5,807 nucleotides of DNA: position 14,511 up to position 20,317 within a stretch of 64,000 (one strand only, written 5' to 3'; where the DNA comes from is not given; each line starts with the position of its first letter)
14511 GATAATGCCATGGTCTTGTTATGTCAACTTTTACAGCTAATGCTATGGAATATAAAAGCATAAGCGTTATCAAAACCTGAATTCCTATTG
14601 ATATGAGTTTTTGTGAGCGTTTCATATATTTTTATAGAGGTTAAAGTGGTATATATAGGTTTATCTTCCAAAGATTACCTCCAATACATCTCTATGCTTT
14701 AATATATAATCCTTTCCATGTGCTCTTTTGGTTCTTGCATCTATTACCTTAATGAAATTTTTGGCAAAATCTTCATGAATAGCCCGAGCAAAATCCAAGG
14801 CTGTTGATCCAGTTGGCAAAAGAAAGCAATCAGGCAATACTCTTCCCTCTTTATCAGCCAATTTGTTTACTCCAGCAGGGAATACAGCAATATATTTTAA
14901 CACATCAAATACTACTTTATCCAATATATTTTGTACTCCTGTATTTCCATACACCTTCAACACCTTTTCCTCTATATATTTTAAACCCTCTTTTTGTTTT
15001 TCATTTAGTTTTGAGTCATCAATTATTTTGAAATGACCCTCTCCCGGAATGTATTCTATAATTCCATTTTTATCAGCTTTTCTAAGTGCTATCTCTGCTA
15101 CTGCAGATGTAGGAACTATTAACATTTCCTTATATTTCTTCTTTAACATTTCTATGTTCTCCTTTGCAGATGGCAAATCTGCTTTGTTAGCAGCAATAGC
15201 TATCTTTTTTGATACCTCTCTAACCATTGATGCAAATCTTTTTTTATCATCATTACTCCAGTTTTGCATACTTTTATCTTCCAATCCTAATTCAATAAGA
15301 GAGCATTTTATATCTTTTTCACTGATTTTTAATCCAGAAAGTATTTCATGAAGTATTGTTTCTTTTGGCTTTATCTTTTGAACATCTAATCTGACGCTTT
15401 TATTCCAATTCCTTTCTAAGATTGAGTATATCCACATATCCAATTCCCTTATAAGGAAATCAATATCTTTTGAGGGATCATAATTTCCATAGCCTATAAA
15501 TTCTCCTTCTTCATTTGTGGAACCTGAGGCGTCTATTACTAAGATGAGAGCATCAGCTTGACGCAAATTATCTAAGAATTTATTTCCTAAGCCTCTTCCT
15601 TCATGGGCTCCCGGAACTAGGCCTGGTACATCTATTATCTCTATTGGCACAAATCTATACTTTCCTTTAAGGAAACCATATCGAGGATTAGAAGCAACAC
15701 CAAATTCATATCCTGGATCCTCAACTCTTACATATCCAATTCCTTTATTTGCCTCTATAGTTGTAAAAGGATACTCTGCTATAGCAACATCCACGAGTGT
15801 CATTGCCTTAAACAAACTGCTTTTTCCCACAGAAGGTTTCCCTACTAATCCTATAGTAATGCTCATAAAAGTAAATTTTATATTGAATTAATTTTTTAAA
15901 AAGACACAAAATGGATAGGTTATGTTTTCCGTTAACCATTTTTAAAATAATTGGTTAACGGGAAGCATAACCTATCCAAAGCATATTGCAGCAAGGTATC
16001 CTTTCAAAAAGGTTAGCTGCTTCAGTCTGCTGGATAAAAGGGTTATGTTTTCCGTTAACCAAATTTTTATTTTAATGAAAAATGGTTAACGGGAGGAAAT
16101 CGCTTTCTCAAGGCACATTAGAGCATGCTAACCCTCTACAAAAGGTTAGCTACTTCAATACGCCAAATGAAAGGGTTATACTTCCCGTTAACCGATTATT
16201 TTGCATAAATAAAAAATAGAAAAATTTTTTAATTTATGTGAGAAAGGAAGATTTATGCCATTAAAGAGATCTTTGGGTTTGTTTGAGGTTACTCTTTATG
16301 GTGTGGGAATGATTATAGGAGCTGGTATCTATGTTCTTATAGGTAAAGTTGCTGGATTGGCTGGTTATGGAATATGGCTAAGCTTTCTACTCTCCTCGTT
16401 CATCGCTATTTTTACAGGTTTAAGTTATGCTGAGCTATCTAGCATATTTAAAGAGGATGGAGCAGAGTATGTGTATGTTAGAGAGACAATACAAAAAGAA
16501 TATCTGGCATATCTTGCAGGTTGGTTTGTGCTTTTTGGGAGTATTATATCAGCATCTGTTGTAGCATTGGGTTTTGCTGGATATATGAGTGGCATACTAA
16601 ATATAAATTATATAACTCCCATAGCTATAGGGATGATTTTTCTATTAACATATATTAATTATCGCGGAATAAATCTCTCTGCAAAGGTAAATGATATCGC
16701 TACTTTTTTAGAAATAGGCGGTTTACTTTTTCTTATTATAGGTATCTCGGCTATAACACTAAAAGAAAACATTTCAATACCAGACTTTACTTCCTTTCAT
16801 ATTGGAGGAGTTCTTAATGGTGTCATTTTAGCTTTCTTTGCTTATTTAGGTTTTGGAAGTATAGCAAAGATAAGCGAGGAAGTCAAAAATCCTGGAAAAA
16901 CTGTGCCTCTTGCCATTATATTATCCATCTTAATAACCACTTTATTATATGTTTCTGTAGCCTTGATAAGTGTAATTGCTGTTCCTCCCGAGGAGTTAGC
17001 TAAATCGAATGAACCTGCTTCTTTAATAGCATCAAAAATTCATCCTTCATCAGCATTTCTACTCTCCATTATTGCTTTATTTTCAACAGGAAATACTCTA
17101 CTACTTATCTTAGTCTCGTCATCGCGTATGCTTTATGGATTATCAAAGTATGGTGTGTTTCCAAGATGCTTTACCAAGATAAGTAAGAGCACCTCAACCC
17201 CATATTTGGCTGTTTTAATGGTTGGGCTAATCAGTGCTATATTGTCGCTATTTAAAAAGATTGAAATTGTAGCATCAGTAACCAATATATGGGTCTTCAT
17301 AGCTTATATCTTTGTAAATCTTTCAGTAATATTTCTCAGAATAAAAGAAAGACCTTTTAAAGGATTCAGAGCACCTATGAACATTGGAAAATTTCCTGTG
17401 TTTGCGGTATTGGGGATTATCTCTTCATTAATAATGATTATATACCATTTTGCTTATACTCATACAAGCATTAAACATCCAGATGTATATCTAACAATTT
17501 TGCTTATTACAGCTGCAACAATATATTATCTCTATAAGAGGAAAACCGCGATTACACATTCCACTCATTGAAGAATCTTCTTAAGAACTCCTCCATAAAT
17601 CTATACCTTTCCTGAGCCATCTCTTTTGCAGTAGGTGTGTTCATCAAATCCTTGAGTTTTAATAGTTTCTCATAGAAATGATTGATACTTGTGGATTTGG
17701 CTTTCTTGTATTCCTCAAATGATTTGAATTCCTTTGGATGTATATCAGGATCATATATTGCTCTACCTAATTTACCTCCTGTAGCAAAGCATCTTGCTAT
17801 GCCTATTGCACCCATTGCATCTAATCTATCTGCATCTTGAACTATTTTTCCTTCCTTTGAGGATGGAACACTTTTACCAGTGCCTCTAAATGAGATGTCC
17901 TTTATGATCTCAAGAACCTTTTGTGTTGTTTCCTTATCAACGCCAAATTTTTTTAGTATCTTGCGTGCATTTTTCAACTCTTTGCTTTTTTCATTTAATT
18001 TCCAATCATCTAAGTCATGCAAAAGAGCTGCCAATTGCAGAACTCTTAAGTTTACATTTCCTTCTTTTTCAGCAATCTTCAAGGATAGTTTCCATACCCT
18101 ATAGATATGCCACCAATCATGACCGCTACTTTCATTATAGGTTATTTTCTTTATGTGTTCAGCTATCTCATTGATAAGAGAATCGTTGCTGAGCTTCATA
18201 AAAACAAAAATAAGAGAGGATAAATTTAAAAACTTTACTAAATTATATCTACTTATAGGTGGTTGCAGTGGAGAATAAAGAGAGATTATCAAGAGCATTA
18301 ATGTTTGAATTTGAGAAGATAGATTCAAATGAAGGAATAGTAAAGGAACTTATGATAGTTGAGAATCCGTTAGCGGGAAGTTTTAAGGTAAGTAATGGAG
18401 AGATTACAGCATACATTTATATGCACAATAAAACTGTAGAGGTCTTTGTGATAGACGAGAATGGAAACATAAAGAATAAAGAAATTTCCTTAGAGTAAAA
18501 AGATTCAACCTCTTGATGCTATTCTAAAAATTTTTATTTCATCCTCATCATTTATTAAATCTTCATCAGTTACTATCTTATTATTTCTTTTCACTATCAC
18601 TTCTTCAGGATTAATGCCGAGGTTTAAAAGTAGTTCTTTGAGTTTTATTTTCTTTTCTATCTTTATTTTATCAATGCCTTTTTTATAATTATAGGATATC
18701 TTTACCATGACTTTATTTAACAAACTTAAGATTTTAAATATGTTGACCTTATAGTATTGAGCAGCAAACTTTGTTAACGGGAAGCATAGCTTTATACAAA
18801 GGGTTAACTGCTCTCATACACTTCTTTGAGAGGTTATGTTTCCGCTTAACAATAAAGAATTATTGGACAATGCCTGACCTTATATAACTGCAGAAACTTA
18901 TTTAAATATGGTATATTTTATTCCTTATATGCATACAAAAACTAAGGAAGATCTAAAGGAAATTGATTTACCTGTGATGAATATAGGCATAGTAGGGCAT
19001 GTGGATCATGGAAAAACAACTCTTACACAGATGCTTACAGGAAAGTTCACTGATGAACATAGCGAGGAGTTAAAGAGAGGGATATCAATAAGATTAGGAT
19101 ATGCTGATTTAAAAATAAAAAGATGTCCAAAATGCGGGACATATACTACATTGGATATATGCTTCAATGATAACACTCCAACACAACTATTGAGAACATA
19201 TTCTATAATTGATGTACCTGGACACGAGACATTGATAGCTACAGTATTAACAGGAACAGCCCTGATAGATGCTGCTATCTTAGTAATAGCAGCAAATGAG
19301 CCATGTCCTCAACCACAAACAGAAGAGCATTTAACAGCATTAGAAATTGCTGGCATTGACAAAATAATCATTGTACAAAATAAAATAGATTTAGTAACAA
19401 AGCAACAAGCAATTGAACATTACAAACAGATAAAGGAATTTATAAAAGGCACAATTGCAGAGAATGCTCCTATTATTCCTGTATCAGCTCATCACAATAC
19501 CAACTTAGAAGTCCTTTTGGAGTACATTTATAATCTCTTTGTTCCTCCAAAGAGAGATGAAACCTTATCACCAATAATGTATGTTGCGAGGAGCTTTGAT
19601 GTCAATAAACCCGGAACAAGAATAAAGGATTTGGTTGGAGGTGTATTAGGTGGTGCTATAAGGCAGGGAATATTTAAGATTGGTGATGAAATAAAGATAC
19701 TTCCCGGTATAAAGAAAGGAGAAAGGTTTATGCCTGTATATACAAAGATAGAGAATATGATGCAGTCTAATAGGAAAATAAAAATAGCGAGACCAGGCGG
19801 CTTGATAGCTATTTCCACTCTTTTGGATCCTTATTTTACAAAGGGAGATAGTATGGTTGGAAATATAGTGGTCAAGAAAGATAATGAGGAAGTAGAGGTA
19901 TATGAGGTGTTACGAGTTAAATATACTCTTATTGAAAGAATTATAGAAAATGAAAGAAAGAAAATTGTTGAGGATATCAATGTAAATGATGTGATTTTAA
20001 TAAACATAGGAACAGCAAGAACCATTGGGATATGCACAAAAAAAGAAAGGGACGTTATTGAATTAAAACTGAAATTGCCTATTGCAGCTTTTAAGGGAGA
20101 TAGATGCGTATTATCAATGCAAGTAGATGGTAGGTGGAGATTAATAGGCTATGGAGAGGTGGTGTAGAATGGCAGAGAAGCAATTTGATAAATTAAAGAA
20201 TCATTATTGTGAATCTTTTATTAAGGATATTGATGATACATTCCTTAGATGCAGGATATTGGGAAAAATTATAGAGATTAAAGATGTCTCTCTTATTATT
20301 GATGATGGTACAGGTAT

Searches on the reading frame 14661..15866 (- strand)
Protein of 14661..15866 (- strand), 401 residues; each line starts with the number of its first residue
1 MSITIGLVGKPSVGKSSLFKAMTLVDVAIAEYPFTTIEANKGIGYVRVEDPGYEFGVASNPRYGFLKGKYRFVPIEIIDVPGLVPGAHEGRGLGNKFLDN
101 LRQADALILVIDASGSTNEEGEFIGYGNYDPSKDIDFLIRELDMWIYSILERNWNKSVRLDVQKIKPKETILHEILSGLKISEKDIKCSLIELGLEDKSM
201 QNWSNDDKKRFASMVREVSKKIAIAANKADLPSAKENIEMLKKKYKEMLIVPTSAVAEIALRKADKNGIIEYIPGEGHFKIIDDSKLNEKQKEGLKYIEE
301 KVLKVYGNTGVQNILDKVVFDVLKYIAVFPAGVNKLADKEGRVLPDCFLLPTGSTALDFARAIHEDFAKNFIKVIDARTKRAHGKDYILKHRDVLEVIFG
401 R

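Call 18: search_protein_families(library=ncbifam, proteins=[window:14661-15866:-], max_evalue=1e-10)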
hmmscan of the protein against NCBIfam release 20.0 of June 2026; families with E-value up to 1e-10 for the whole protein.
window:14661-15866:- (401 aa): 7 families
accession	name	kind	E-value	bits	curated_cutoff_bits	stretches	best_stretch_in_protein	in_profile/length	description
NF007171.0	PRK09602.1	subfamily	9.2e-156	518.6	387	1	1-398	1-394/397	YchF-related putative GTPase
TIGR00092.1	TIGR00092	equivalog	2.1e-30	106.1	279.2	1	1-374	1-324/368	redox-regulated ATPase YchF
NF008955.0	PRK12297.1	equivalog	1.2e-24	87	406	1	5-119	162-253/429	GTPase ObgE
TIGR02729.1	Obg_CgtA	equivalog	3.2e-21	75.7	280.25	0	60-119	193-251/329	Obg family GTPase CgtA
NF008954.1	PRK12296.1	equivalog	3.3e-21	75.3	377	1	5-147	162-271/470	GTPase ObgE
NF008956.1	PRK12299.1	equivalog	7.1e-20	71.2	300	1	5-153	161-271/327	GTPase ObgE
TIGR00231.1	small_GTP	domain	3.1e-11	43.3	42.5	0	3-117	4-97/164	GTP-binding protein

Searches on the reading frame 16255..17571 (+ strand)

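Call 18: search_protein_families(library=ncbifam, proteins=[window:16255-17571:+], max_evalue=1e-10)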
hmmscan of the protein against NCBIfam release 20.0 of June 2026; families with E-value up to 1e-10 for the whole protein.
window:16255-17571:+ (438 aa): 13 families
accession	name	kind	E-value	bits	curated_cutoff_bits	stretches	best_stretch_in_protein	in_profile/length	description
TIGR00909.1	2A0306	subfamily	1.5e-78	264.6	556.8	1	3-427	1-429/429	amino acid transporter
NF053761.1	BrChAATpBcaP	equivalog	1.7e-64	218.6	690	1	3-432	20-456/460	branched-chain amino acid transporter BcaP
TIGR00906.1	2A0303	subfamily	3.4e-47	161.2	681.7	2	119-364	164-429/602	cationic amino acid transport permease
TIGR00911.1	2A0308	subfamily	1.3e-31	109.7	701.8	1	3-427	44-473/505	L-type amino acid transporter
NF008466.1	PRK11357.1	equivalog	2.2e-31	109.3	800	1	3-427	6-435/446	fructoselysine/psicoselysine transporter FrlA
TIGR00908.1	2A0305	equivalog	4.7e-23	81.8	381.75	1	3-430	5-432/442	ethanolamine permease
TIGR00905.1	2A0302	subfamily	4.7e-20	71.8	409.05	1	5-430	7-437/473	basic amino acid/polyamine antiporter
NF007929.0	PRK10644.1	equivalog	5.3e-18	64.9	574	1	6-369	9-382/445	arginine/agmatine antiporter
NF008245.0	PRK11021.1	equivalog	6.8e-18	64.9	284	1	17-336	18-336/419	L-methionine/branched-chain amino acid transporter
NF007938.0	PRK10655.1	equivalog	2e-17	63.6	409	1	5-350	6-355/438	putrescine-ornithine antiporter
TIGR00907.1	2A0304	subfamily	8.3e-15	54.6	598.3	1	41-417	50-464/482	amino acid permease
TIGR03428.1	ureacarb_perm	hypoth_equivalog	2.2e-14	53.2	740.45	1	3-417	11-458/475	permease, urea carboxylase system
TIGR04299.1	antiport_PotE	equivalog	4.2e-11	42.7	560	1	7-352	6-355/430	putrescine-ornithine antiporter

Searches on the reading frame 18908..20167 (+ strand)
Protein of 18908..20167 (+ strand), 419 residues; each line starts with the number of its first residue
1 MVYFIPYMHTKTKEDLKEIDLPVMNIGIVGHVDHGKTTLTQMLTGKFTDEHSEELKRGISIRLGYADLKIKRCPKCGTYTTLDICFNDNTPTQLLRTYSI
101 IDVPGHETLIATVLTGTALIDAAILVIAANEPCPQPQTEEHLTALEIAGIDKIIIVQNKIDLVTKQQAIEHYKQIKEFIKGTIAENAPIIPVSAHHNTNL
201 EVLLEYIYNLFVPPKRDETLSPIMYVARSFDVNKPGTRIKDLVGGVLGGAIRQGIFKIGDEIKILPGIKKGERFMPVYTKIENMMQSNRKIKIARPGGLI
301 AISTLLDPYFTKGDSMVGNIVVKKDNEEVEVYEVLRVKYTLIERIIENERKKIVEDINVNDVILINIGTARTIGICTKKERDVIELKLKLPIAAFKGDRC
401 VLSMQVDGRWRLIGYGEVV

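Call 18: search_protein_families(library=ncbifam, proteins=[window:18908-20167:+], max_evalue=1e-10)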
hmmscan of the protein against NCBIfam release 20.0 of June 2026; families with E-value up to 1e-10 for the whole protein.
window:18908-20167:+ (419 aa): 21 families
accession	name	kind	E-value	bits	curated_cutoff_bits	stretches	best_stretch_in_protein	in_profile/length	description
NF003077.0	PRK04000.1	equivalog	8.1e-168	558.8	315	1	19-418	5-410/412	translation initiation factor IF-2 subunit gamma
TIGR03680.1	eif2g_arch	equivalog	5.1e-163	543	514.5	1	22-417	4-405/407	translation initiation factor IF-2 subunit gamma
TIGR00475.1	selB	equivalog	1.3e-40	139.7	242.25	1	24-302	1-241/581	selenocysteine-specific translation elongation factor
NF000766.0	PRK00049.1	subfamily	1.9e-27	96.1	449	1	21-282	10-262/396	elongation factor Tu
NF009373.0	PRK12736.1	subfamily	2.1e-27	95.9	452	1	21-283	10-261/394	elongation factor Tu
NF009372.0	PRK12735.1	subfamily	4.1e-26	91.7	479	1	20-283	9-263/396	elongation factor Tu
NF008969.0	PRK12317.1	subfamily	4.9e-25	88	502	1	22-272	6-269/426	elongation factor 1-alpha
TIGR00485.1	EF-Tu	equivalog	1.4e-24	86.5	522.4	1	22-273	11-253/394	elongation factor Tu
TIGR00483.1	EF-1_alpha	equivalog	1.8e-19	69.5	540.1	1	22-200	6-195/427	translation elongation factor EF-1 subunit alpha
TIGR00231.1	small_GTP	domain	1.9e-15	57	42.5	1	24-207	4-162/164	GTP-binding protein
NF003078.0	PRK04004.1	equivalog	1.7e-12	46.8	468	1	17-172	7-150/598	translation initiation factor IF-2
NF012153.1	tet_protect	equivalog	1.6e-11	43.2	775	0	99-180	68-146/614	tetracycline resistance ribosomal protection protein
TIGR02034.1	CysN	subfamily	1.8e-11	43.7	336.1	1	96-267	80-255/406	sulfate adenylyltransferase, large subunit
TIGR00487.1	IF-2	equivalog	1.9e-11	43.5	424.4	0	99-208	138-246/587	translation initiation factor IF-2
NF033148.1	tet_protect_M_W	exception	2e-11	42.9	1100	1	23-178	3-147/639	TetM/TetW/TetO/TetS family tetracycline resistance ribosomal protection protein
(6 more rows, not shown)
